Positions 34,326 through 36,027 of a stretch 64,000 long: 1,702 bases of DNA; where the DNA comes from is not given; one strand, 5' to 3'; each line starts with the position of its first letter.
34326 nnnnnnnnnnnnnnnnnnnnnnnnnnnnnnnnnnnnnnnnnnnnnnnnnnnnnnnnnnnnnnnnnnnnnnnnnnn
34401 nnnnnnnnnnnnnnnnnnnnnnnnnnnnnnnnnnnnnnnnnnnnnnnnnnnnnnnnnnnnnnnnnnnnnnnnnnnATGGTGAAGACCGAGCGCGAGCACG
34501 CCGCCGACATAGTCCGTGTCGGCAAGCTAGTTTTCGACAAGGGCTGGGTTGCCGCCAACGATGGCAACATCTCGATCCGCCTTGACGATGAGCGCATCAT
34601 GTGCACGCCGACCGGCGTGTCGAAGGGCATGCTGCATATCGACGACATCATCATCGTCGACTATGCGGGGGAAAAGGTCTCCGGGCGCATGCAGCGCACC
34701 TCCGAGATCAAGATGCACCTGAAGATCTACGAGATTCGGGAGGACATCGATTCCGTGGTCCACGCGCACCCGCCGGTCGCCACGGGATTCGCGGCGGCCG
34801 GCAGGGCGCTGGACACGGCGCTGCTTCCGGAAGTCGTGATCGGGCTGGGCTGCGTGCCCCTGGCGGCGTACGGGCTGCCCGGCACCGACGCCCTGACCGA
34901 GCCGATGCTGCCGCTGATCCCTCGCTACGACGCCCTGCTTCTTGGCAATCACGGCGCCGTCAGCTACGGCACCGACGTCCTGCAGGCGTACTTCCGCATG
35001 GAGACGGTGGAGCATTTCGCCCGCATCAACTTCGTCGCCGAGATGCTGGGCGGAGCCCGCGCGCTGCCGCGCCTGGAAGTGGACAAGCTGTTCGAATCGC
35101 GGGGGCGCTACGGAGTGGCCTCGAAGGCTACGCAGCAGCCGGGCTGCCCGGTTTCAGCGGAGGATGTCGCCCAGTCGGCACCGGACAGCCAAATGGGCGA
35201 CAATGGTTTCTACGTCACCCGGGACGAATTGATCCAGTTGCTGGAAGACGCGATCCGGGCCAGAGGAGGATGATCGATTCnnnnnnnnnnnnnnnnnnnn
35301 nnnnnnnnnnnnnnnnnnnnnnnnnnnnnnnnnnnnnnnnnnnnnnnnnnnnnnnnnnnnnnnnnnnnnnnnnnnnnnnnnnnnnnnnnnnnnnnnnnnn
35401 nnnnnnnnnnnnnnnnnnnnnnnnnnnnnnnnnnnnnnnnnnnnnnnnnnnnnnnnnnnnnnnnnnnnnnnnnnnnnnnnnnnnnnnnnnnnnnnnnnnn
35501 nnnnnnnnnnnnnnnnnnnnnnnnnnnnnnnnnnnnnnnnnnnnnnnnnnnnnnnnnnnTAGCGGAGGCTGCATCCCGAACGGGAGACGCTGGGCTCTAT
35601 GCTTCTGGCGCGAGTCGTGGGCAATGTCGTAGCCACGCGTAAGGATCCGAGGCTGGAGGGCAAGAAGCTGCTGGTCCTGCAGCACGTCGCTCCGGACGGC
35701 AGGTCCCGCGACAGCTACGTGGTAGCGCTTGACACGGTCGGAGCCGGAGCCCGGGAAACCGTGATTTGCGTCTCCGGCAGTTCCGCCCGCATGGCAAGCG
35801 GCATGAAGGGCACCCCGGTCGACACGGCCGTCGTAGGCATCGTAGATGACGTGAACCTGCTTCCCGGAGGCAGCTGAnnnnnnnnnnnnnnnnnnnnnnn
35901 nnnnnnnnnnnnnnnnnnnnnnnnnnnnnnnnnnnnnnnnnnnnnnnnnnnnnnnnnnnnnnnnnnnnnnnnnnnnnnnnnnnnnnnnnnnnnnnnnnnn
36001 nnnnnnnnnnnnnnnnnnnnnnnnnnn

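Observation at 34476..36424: Minimal microcompartment locus: aldolase + one hexamer + three distinct pentamers, no aldehyde dehydrogenase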

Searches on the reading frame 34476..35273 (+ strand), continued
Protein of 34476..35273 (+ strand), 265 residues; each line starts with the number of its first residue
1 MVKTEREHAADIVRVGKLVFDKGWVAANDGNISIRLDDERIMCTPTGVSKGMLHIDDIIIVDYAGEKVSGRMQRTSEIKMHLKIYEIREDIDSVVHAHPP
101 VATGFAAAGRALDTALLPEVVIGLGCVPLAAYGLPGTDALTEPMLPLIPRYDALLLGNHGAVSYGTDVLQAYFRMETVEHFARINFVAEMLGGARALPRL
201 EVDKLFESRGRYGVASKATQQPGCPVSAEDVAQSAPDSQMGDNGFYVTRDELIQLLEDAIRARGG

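Call 38: search_solved_structures(query=window:34476-35273:+, max_evalue=0.001, show_alignments=2)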
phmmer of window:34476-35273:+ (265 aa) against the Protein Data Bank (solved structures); distinct sequences matched with E-value up to 0.001: 37.
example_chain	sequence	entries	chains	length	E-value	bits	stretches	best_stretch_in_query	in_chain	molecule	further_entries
6voq_A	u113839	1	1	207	1.5e-24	90.2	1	4-188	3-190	Aldolase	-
6btd_A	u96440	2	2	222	3.4e-22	82.5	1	9-213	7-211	Fuculose phosphate aldolase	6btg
4c24_A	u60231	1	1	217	3.4e-21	79.2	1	10-213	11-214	L-FUCULOSE PHOSPHATE ALDOLASE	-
4c25_A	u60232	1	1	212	1.6e-20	77.1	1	10-207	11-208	L-FUCULOSE PHOSPHATE ALDOLASE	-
6vop_A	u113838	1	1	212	8e-19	71.5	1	3-188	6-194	Aldolase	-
2irp_A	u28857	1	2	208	1.1e-17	67.8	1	6-106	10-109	Putative aldolase class 2 protein aq_1979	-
1dzw_P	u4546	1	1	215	4.7e-14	55.8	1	27-186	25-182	L-fuculose phosphate aldolase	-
1dzx_P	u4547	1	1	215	8e-14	55.1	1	27-188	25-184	L-fuculose phosphate aldolase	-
1dzz_P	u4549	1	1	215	9.5e-14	54.8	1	27-186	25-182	L-fuculose phosphate aldolase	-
1dzv_P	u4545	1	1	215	1.2e-13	54.5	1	27-186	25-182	L-fuculose phosphate aldolase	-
1fua_A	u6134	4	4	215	1.2e-13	54.5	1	27-186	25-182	L-FUCULOSE-1-PHOSPHATE ALDOLASE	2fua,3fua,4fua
1dzy_P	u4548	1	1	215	1.2e-13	54.4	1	27-186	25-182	L-FUCULOSE-1-PHOSPHATE ALDOLASE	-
1dzu_P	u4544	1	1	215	1.6e-13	54.1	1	29-186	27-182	L-fuculose phosphate aldolase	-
1e4a_P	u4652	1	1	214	1.6e-13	54.1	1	28-186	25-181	L-FUCULOSE 1-PHOSPHATE ALDOLASE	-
1e4c_P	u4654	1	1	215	1.6e-13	54.1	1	27-186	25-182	L-FUCULOSE 1-PHOSPHATE ALDOLASE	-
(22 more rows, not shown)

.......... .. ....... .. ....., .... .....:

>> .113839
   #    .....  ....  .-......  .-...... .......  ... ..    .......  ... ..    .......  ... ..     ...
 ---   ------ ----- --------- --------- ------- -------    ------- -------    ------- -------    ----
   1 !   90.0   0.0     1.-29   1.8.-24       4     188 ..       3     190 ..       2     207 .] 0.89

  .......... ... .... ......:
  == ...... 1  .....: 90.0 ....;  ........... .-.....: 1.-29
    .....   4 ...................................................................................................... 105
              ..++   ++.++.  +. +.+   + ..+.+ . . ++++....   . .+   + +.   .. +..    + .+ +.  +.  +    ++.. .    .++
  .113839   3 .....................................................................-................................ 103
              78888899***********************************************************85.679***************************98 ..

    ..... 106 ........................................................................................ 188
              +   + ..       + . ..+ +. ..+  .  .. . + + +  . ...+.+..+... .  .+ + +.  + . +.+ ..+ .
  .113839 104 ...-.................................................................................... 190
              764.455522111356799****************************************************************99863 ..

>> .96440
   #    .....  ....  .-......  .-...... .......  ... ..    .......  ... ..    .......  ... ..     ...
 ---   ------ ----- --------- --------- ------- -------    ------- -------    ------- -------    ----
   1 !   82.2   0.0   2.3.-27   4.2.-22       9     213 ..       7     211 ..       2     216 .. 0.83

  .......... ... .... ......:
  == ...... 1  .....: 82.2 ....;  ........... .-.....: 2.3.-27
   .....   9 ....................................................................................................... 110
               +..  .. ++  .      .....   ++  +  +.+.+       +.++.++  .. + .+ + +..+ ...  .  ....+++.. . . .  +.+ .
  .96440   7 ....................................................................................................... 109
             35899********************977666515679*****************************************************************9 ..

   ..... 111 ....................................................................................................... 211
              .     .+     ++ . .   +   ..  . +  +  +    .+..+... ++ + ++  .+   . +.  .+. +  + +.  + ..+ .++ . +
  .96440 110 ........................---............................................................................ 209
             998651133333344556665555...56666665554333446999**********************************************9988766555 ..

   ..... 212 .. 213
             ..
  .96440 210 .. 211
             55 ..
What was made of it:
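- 34476..35273 (+): Class II aldolase (PF00596), 265 aa. This is the predicted encapsulated signature enzyme. The catalytic core is about residues 1-215. The best solved structure is 6voq 'Aldolase' (E 1.5e-24); FucA entries score E 1e-13 to 1e-22 (call 38).
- It belongs to the class II aldolase family, with FucA among the solved relatives (call 38).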

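Call 39: search_protein_families(library=ncbifam, proteins=[window:34476-35273:+], max_evalue=0.001)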
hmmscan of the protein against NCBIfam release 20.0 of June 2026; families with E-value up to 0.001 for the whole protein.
window:34476-35273:+ (265 aa): 29 families (the best 25 are shown)
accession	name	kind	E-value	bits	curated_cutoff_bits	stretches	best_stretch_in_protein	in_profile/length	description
NF043034.1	OxoTetrPhDc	equivalog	4.2e-33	114.9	250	1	5-204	2-203/205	3-oxo-tetronate 4-phosphate decarboxylase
NF040649.1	FucA_Meth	equivalog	4.9e-31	108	250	1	11-190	5-178/179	L-fuculose phosphate aldolase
NF053831.1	RU1PAldHalo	equivalog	9.2e-30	103.6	300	1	28-213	23-207/208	ribulose-1-phosphate aldolase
NF005302.0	PRK06833.1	equivalog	1.4e-29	103.1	264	1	9-213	7-211/214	L-fuculose-phosphate aldolase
NF005123.0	PRK06557.1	subfamily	1.5e-28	100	251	1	12-208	16-215/223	L-ribulose-5-phosphate 4-epimerase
NF006208.0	PRK08333.1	equivalog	5.4e-26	91.4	267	1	9-187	6-182/189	aldolase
NF006672.0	PRK09220.1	equivalog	2.2e-24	86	226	1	3-104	6-107/209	methylthioribulose 1-phosphate dehydratase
NF004979.0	PRK06357.1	equivalog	3.5e-22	78.8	216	1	3-191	4-201/221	hypothetical protein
TIGR03328.1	salvage_mtnB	equivalog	1.1e-21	77.2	137.05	1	13-103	2-93/194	methylthioribulose 1-phosphate dehydratase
NF004527.0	PRK05874.1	equivalog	7.6e-21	74.6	308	1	12-199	11-200/218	L-fuculose-phosphate aldolase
NF006413.0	PRK08660.1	equivalog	1.7e-20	73.7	203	1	10-191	4-180/184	aldolase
NF005984.0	PRK08087.1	subfamily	5.2e-18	65.6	264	1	14-186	12-182/215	L-fuculose-phosphate aldolase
NF006047.0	PRK08193.1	subfamily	1.3e-16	60.9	257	1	26-113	23-111/231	L-ribulose-5-phosphate 4-epimerase AraD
TIGR01086.1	fucA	equivalog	3.1e-16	59.8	400.25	1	27-186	24-181/214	L-fuculose-phosphate aldolase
NF009003.0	PRK12348.1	subfamily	1.4e-15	57.6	331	1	22-113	18-110/228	L-ribulose-5-phosphate 4-epimerase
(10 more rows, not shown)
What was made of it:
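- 34476..35273 (+): It scores below all NCBIfam equivalog cut-offs; the best are OtnC at 115 bits (cut-off 250) and FucA_Meth at 108 bits (cut-off 250) (call 39).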

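Call 57: find_related_loci(query=A1, collection=metagenome_contigs, flank=10000)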
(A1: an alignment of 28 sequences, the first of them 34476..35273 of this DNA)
Query A1 (265 aa) in metagenome_contigs; peptide patterns used: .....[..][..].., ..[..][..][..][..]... (x = any residue, [..] = any of these).
600 stretches matched a pattern (row limit reached: there are more); 585 encode a relative of the query (tblastn E <= 1e-3); the best 80 are kept; 80 distinct loci.
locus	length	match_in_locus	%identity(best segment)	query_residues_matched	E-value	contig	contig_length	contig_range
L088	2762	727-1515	76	1-265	5e-141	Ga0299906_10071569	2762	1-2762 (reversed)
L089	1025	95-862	69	1-264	4e-138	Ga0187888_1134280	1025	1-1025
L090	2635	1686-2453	70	1-263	1e-130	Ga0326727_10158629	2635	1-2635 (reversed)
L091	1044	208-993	68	1-264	4e-135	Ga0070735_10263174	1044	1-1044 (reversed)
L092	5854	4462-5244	69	1-264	2e-122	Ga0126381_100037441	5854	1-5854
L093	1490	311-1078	68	1-263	3e-132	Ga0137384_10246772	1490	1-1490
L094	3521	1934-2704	69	1-264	2e-124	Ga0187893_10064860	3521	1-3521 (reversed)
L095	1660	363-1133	69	1-264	2e-130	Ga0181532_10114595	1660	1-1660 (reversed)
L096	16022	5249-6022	68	1-264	1e-121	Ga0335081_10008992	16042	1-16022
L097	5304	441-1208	66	1-264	2e-121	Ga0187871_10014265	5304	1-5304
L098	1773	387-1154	66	1-264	6e-129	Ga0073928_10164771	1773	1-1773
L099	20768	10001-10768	66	1-264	2e-120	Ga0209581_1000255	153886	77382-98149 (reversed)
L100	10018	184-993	64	1-264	6e-120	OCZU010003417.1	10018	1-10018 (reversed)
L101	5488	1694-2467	66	1-264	2e-120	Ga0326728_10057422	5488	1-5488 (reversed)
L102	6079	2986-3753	65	1-264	5e-120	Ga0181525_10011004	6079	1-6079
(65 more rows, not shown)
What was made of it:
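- Tried and rejected: The metagenome scan (call 57) was meant to reach ACI main loci with a 2-hydroxyacid dehydrogenase.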

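Call 59: predict_structure(alignment_id=A1)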
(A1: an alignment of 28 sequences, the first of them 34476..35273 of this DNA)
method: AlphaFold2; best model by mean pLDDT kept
length: 265 residues; sequences in the alignment: 28
mean_pLDDT: 54.0   pTM: 0.47
mean pLDDT of the five models: 54.0, 52.4, 46.2, 46.1, 45.3
residues with pLDDT >= 90: 1; 70-90: 71; 50-70: 57; < 50: 136
segments of 3 or more residues with pLDDT < 50: 23-28, 99-133, 151-198, 207-229, 231-247
pLDDT, mean of each block of 10 residues (from residue 1): 76 65 45 82 67 73 86 69 75 60 34 40 38 52 57 40 30 34 39 43 47 40 45 39 46 75 67
secondary structure, 60 per line:
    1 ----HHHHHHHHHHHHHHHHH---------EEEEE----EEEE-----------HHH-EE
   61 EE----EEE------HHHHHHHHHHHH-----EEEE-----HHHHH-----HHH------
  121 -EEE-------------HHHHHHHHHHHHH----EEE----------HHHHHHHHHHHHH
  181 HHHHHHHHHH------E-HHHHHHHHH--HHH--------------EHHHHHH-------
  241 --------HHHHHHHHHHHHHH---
elements in order: H5-21 E31-35 E40-43 E59-62 E67-69 H76-87 E93-96 H102-106 E122-124 H138-150 E155-157 H168-190 H199-207 H228-233 H249-262
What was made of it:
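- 35121..35207 (+): Linker of the aldolase C-terminal extension, residues about 216-244. It holds a conserved PGCPvsAED motif followed by 10-15 variable residues rich in Ala, Gly, Pro and Gln. The AlphaFold model has low confidence for residues 207-247 (call 59), but the model is poor overall.
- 35208..35264 (+): Encapsulation-peptide-like amphipathic helix, F245-R263 (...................). The model predicts a helix at 249-262, with mean pLDDT of 75 and 67 for the last two sequence blocks, against 39-47 for the five blocks before them (call 59).
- Tried and rejected: The AlphaFold model was poor (mean pLDDT 54; call 59).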

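Call 64: find_encoding_contigs(protein=window:34476-35273:+, flank=1500, max_places=4)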
Protein window:34476-35273:+ (265 aa): no gene with exactly this product is on record in the collection.
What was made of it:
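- Tried and rejected: The window's exact aldolase sequence is not in the contig index (call 64).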

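Call 66: find_encoding_contigs(protein=P0117, flank=2500, max_places=5)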
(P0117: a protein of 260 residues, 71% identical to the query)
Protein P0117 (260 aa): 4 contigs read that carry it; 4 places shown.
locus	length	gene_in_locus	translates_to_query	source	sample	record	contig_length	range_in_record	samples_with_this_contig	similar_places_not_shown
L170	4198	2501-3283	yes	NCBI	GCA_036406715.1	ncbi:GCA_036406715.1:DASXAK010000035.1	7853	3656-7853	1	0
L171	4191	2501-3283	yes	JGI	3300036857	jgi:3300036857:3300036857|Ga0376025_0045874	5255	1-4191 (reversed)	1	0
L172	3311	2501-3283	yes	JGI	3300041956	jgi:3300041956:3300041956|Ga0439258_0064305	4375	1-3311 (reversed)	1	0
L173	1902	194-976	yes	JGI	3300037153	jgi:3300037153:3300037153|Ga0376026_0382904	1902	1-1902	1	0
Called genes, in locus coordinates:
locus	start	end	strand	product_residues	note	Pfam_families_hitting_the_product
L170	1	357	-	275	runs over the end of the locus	PF01694:Rhomboid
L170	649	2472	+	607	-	PF12796:Ank_2 (weak), PF13606:Ank_3 (faint), PF13637:Ank_4 (faint), PF13857:Ank_5 (faint), PF12796:Ank_2 (weak), PF00023:Ank, PF12796:Ank_2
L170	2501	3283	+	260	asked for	PF00596:Aldolase_II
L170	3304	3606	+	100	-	PF00936:BMC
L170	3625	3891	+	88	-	PF03319:EutN_CcmL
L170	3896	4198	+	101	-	PF03319:EutN_CcmL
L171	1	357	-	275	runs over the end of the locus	PF01694:Rhomboid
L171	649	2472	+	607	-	PF12796:Ank_2 (weak), PF13606:Ank_3 (faint), PF13637:Ank_4 (faint), PF13857:Ank_5 (faint), PF12796:Ank_2 (weak), PF00023:Ank, PF12796:Ank_2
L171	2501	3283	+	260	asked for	PF00596:Aldolase_II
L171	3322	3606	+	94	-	PF00936:BMC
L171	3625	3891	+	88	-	PF03319:EutN_CcmL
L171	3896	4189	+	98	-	?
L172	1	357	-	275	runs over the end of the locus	PF01694:Rhomboid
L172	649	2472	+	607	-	PF12796:Ank_2 (weak), PF13606:Ank_3 (faint), PF13637:Ank_4 (faint), PF13857:Ank_5 (faint), PF12796:Ank_2 (weak), PF00023:Ank, PF12796:Ank_2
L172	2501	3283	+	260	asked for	PF00596:Aldolase_II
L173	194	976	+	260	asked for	PF00596:Aldolase_II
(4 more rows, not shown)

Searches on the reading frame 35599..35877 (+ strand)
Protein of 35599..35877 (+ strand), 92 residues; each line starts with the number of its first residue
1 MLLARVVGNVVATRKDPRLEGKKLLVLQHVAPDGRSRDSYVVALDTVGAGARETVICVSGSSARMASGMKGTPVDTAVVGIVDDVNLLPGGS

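Call 3: search_protein_families(library=pfam, proteins=[window:35599-35877:+], max_evalue=0.01)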
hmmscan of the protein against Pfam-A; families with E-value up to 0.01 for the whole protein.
window:35599-35877:+ (92 aa): 1 family
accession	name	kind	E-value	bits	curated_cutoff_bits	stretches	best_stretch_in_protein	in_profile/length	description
PF03319.19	EutN_CcmL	-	1.3e-29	103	25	1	1-83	1-83/83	Ethanolamine utilisation protein EutN/carboxysome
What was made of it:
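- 35599..35877 (+): BMC-P paralogue 1 (vertex pentamer), 92 aa. Pfam E 1.3e-29 (call 3).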

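Call 39: search_protein_families(library=ncbifam, proteins=[window:35599-35877:+], max_evalue=0.001)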
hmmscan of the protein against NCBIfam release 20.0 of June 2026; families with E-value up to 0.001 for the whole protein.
window:35599-35877:+ (92 aa): 4 families
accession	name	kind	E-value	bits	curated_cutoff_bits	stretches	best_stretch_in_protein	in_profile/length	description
NF053795.1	beta_CO2some_L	equivalog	1.5e-25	89.5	125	1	1-87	1-87/99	beta-carboxysome shell vertex protein CcmL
NF011992.0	PRK15448.1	equivalog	1e-17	64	118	1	1-85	1-85/95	ethanolamine utilization microcompartment protein EutN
TIGR02703.2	carboxysome_A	equivalog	3.2e-15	56.2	120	1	1-84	1-79/81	alpha-carboxysome shell vertex protein CsoS4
TIGR02704.1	carboxysome_B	equivalog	6.1e-10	39.4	88.9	1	2-84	2-78/80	carboxysome peptide B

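Call 40: search_solved_structures(query=window:35599-35877:+, max_evalue=0.001)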
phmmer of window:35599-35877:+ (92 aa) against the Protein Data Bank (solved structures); distinct sequences matched with E-value up to 0.001: 16.
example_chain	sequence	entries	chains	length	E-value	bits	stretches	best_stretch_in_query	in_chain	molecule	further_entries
5v74_A1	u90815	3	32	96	6.3e-18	68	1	1-87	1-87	Ethanolamine utilization protein EutN/carboxysome structural protein Ccml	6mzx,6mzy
2qw7_A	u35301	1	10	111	1.1e-17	67.2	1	1-90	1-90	Carbon dioxide concentrating mechanism protein ccmL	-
4jvz_A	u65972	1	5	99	2.5e-16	62.9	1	1-86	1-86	Carbon dioxide concentrating mechanism protein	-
4n8x_1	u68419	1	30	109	2.7e-16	62.8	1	1-86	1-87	Carbon dioxide concentrating mechanism protein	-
4n8f_A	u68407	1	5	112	3.8e-16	62.4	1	1-86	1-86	Carbon dioxide concentrating mechanism protein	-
4jw0_B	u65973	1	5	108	2.1e-15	60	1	2-86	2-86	Carbon dioxide concentrating mechanism protein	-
2hd3_A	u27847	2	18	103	5.4e-15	58.7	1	1-85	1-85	Ethanolamine utilization protein eutN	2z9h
4i7a_A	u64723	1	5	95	1.3e-14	57.4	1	1-86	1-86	Ethanolamine utilization protein EutN/carboxysome structural protein Ccml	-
6owf_C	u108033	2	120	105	4.4e-14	55.8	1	1-86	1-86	Ethanolamine utilization protein EutN/carboxysome structural protein Ccml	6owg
7wkc_A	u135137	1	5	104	3.3e-13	53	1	1-86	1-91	Carboxysome shell vertex protein CcmL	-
8wxb_2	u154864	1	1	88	4.3e-09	39.9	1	1-84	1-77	Carboxysome shell vertex protein CsoS4A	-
8b0y_A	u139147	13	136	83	1.4e-06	31.8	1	6-86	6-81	Carboxysome shell vertex protein CsoS4A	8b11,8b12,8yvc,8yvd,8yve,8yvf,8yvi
7ckb_AA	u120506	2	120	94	1.8e-06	31.5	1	7-86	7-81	Unidentified carboxysome polypeptide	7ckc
2rcf_A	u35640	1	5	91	1.8e-06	31.5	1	7-86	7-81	Unidentified carboxysome polypeptide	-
6qn1_AA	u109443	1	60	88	9.7e-06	29.2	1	1-57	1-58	Carbon dioxide concentrating mechanism protein CcmL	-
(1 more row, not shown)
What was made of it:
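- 35599..35877 (+): The best solved structure is the Haliangium ochraceum BMC-P, 5v74 (call 40).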
